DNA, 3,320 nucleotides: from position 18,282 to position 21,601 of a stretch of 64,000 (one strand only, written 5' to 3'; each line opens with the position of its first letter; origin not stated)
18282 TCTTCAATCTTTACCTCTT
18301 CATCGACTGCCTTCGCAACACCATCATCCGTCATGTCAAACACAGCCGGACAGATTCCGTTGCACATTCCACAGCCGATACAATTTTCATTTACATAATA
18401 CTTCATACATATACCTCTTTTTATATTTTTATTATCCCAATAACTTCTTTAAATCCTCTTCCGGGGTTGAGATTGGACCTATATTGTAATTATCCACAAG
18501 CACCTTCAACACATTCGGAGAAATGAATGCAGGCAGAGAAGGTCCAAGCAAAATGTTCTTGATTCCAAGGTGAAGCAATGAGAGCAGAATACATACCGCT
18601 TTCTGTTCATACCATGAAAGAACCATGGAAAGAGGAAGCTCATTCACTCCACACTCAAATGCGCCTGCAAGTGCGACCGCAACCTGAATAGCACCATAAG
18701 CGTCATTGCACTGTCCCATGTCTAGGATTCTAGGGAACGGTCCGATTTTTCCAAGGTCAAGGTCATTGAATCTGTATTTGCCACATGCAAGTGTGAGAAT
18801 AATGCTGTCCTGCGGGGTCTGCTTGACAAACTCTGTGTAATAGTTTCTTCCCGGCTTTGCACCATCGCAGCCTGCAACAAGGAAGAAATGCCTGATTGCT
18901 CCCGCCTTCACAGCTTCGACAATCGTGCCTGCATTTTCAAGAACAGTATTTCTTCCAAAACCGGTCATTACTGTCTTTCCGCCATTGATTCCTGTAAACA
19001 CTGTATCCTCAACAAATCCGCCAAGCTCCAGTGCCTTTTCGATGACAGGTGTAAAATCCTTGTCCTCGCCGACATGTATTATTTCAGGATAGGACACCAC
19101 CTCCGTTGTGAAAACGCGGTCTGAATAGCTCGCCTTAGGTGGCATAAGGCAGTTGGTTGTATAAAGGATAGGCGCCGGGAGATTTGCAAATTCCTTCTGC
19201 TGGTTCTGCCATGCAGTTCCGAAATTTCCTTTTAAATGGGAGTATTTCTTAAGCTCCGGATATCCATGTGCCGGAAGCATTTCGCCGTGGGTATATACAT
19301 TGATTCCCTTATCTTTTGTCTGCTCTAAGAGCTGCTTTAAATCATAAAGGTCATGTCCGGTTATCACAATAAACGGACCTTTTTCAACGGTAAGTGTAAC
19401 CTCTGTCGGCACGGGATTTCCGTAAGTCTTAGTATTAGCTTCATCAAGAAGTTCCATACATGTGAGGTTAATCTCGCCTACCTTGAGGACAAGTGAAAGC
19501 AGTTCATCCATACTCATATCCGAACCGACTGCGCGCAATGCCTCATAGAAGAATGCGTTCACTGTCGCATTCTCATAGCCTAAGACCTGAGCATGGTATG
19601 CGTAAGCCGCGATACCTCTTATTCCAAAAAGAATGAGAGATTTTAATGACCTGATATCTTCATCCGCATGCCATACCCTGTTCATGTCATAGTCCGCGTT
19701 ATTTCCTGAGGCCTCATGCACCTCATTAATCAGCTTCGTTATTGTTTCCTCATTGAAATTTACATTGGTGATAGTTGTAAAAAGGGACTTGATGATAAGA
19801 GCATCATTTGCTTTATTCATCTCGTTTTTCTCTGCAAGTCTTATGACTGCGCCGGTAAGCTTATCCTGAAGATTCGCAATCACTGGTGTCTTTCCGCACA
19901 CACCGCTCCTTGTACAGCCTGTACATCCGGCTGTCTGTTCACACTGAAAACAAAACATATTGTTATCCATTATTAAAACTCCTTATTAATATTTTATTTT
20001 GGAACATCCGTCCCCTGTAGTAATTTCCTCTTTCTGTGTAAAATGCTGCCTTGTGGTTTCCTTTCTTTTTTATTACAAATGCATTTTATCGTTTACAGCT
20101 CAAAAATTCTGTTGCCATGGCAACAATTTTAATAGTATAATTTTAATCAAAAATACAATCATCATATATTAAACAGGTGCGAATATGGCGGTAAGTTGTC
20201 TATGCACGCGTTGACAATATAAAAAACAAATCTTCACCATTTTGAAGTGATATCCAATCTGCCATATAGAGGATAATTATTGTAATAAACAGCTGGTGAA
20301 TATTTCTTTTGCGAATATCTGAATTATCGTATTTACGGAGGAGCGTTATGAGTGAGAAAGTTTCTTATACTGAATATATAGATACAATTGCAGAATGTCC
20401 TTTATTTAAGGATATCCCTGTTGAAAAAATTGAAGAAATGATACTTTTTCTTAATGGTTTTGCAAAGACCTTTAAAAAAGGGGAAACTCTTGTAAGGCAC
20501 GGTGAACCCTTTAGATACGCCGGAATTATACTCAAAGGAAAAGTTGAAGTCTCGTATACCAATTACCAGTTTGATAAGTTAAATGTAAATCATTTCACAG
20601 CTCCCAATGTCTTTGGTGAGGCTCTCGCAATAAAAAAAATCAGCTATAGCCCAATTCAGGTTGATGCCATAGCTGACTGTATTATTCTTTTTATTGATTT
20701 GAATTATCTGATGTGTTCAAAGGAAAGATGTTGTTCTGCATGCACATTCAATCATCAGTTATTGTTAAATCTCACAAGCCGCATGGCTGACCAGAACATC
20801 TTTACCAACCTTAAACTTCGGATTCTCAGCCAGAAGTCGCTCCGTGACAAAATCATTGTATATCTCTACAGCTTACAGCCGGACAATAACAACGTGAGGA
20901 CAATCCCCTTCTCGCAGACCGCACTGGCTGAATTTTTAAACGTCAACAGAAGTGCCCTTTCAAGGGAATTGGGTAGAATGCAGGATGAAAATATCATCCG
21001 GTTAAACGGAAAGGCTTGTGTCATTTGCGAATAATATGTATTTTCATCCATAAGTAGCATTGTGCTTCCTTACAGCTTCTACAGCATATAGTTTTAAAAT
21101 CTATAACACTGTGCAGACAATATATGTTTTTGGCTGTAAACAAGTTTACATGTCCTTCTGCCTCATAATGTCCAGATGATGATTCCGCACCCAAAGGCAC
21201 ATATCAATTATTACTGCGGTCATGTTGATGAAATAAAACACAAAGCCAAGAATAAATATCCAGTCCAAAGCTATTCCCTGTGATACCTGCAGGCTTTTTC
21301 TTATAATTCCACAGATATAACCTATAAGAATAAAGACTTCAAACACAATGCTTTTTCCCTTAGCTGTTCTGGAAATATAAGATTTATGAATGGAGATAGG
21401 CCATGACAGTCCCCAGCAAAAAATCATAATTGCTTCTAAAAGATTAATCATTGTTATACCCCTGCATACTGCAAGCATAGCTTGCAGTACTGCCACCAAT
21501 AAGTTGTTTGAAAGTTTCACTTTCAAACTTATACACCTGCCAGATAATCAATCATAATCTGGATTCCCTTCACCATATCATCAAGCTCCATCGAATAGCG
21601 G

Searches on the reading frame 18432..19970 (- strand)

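Call 9: search_protein_families(library=pfam, proteins=[window:18432-19970:-])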
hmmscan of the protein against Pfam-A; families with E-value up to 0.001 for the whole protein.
window:18432-19970:- (512 aa): 1 family
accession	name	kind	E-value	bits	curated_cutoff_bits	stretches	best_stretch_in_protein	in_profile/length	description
PF03063.25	Prismane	-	3.6e-163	544.4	27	1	5-508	1-513/513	Prismane/CO dehydrogenase family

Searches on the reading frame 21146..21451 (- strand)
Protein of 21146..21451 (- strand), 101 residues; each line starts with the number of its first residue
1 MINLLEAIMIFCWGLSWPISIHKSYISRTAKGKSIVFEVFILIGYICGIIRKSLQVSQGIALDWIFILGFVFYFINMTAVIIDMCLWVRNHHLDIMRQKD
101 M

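Call 9: search_protein_families(library=pfam, proteins=[window:21146-21451:-])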
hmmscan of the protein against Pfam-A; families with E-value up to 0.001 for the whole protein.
window:21146-21451:- (101 aa): 0 families

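Call 18: find_encoding_contigs(protein=window:21146-21451:-, flank=3000, max_places=10)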
Protein window:21146-21451:- (101 aa): 23 contigs read that carry it; 4 places shown.
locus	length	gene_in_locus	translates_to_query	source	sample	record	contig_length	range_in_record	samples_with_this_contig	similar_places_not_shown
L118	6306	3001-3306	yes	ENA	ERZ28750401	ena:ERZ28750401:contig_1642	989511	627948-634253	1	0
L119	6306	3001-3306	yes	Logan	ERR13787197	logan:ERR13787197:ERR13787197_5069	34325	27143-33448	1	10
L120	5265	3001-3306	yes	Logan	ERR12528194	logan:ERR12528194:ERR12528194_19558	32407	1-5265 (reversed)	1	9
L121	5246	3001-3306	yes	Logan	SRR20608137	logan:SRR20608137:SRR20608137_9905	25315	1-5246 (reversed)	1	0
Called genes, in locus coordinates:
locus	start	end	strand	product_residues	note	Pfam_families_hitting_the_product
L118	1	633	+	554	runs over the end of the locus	PF02463:SMC_N, PF13175:AAA_15, PF13476:AAA_23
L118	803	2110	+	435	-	PF05580:Peptidase_S55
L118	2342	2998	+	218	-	PF01470:Peptidase_C15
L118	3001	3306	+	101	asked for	-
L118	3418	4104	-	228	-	PF00027:cNMP_binding, PF13545:HTH_Crp_2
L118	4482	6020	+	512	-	PF03063:Prismane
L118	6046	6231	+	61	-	PF00037:Fer4 (faint), PF13459:Fer4_15, PF13370:Fer4_13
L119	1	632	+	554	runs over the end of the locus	PF02463:SMC_N, PF13175:AAA_15, PF13476:AAA_23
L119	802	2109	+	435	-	PF13180:PDZ_2 (faint), PF05580:Peptidase_S55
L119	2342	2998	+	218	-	PF01470:Peptidase_C15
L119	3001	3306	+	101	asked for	-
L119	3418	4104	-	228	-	PF00027:cNMP_binding, PF13545:HTH_Crp_2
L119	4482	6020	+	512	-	PF03063:Prismane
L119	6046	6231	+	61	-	PF00037:Fer4 (faint), PF13459:Fer4_15, PF13370:Fer4_13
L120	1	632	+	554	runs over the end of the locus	PF02463:SMC_N, PF13175:AAA_15, PF13476:AAA_23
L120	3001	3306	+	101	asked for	-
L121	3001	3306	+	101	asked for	-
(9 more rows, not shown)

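Call 19: find_homologous_proteins(query=window:21146-21451:-)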
Query window:21146-21451:- (101 aa): 76 proteins with E <= 0.001 among 76 candidates.
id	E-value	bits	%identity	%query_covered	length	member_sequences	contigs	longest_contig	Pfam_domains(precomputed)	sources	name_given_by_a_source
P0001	7.0e-60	218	100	99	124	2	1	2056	-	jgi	-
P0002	8.2e-57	208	95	100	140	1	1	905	-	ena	-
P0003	1.0e-56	207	97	98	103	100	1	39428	-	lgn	-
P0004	2.7e-49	184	86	93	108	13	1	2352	-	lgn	-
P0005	5.1e-48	179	83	93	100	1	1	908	-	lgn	-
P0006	1.7e-47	178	82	94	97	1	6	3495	-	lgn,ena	-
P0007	1.1e-44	169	71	96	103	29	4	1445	-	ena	-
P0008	1.3e-43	165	72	99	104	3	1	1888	-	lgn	-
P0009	1.1e-42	162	76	98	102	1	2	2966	-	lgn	-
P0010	4.1e-42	160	70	98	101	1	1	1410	-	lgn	-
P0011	7.5e-42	160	69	99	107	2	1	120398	-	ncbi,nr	ncbi:MAG: hypothetical protein K6G01_10725 [Eubacterium sp.]|nr:hypothetical protein [Eubacterium sp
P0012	6.5e-41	157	76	90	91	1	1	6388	-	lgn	-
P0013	1.1e-40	156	76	93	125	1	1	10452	-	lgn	-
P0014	6.1e-40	153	76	93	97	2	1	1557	-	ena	-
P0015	4.4e-39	151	67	97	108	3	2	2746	-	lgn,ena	-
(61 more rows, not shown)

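Call 24: find_encoding_contigs(protein=P0001, flank=3000, max_places=5)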
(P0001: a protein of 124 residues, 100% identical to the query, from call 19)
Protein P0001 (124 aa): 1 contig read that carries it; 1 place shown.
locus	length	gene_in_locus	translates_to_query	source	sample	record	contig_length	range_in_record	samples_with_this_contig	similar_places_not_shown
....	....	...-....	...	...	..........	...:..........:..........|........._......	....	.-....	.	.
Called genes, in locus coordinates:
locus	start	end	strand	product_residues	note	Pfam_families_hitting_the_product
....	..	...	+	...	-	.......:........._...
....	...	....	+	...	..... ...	-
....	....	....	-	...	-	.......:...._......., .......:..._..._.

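Call 25: find_encoding_contigs(protein=P0013, flank=3000, max_places=5)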
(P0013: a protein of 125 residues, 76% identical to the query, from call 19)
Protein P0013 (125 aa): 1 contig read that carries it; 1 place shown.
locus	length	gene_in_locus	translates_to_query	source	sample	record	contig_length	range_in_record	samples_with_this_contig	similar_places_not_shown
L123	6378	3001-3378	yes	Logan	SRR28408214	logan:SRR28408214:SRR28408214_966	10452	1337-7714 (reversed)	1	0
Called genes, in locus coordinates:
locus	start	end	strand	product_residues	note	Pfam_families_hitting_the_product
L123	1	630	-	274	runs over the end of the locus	-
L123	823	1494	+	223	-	PF00702:Hydrolase, PF13419:HAD_2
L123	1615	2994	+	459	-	PF07690:MFS_1, PF00083:Sugar_tr, PF07690:MFS_1 (weak)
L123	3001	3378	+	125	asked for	-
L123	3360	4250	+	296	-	PF01745:IPT (weak), PF01715:IPPT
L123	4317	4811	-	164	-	-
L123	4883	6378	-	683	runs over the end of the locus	-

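Call 35: find_encoding_contigs(protein=window:21146-21451:-, flank=10000, max_places=10)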
Protein window:21146-21451:- (101 aa): 23 contigs read that carry it; 6 places shown.
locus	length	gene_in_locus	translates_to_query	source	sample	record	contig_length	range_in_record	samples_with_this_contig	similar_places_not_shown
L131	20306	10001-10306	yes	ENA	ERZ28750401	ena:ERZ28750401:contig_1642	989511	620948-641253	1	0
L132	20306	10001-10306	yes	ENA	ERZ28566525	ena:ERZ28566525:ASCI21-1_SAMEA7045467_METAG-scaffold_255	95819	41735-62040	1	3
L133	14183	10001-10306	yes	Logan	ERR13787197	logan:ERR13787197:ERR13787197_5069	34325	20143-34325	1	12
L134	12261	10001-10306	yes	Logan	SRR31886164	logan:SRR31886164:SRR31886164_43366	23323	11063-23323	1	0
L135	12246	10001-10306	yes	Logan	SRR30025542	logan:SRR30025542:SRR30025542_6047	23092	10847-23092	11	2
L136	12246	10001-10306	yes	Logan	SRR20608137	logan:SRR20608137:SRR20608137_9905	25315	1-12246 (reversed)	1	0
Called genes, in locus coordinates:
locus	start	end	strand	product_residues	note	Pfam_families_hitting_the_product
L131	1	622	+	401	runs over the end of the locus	PF13742:tRNA_anti_2, PF01336:tRNA_anti-codon, PF02601:Exonuc_VII_L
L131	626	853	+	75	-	PF02609:Exonuc_VII_S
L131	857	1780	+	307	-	PF00348:polyprenyl_synt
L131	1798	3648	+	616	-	PF13292:DXP_synthase_N, PF02779:Transket_pyr, PF02780:Transketolase_C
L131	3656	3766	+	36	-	-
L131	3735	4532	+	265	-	PF01479:S4, PF01728:FtsJ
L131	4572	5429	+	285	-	PF01513:NAD_kinase, PF20143:NAD_kinase_C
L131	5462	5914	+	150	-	PF01316:Arg_repressor, PF02863:Arg_repressor_C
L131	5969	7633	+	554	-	PF02463:SMC_N, PF13175:AAA_15, PF13476:AAA_23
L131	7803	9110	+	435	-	PF05580:Peptidase_S55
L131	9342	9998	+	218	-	PF01470:Peptidase_C15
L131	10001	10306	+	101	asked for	-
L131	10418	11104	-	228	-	PF00027:cNMP_binding, PF13545:HTH_Crp_2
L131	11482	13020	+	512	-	PF03063:Prismane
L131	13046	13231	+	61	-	PF00037:Fer4 (faint), PF13459:Fer4_15, PF13370:Fer4_13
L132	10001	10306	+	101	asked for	-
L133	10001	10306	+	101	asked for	-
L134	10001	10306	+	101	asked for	-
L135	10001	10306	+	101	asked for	-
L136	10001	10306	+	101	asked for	-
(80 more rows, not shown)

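Call 77: find_encoding_contigs(protein=P0004, flank=800, max_places=5)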
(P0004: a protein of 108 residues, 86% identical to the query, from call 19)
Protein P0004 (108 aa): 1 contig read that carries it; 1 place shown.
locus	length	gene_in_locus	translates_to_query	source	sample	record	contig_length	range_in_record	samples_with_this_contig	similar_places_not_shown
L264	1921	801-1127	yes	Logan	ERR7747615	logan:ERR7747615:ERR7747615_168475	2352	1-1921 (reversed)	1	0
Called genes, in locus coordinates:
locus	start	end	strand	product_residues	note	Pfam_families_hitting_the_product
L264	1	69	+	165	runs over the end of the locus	?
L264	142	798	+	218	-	PF01470:Peptidase_C15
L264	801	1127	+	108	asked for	-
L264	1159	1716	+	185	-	PF00149:Metallophos, PF12850:Metallophos_2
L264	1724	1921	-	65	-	?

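Call 78: find_encoding_contigs(protein=P0003, flank=800, max_places=5)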
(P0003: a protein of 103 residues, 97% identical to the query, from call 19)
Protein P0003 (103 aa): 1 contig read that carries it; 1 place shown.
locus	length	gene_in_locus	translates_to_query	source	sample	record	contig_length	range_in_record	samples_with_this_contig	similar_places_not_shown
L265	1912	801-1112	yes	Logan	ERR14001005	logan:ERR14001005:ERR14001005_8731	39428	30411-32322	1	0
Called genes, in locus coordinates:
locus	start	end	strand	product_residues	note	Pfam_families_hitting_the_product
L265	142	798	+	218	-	PF01470:Peptidase_C15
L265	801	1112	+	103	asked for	-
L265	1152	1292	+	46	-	-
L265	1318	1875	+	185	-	PF00149:Metallophos, PF12850:Metallophos_2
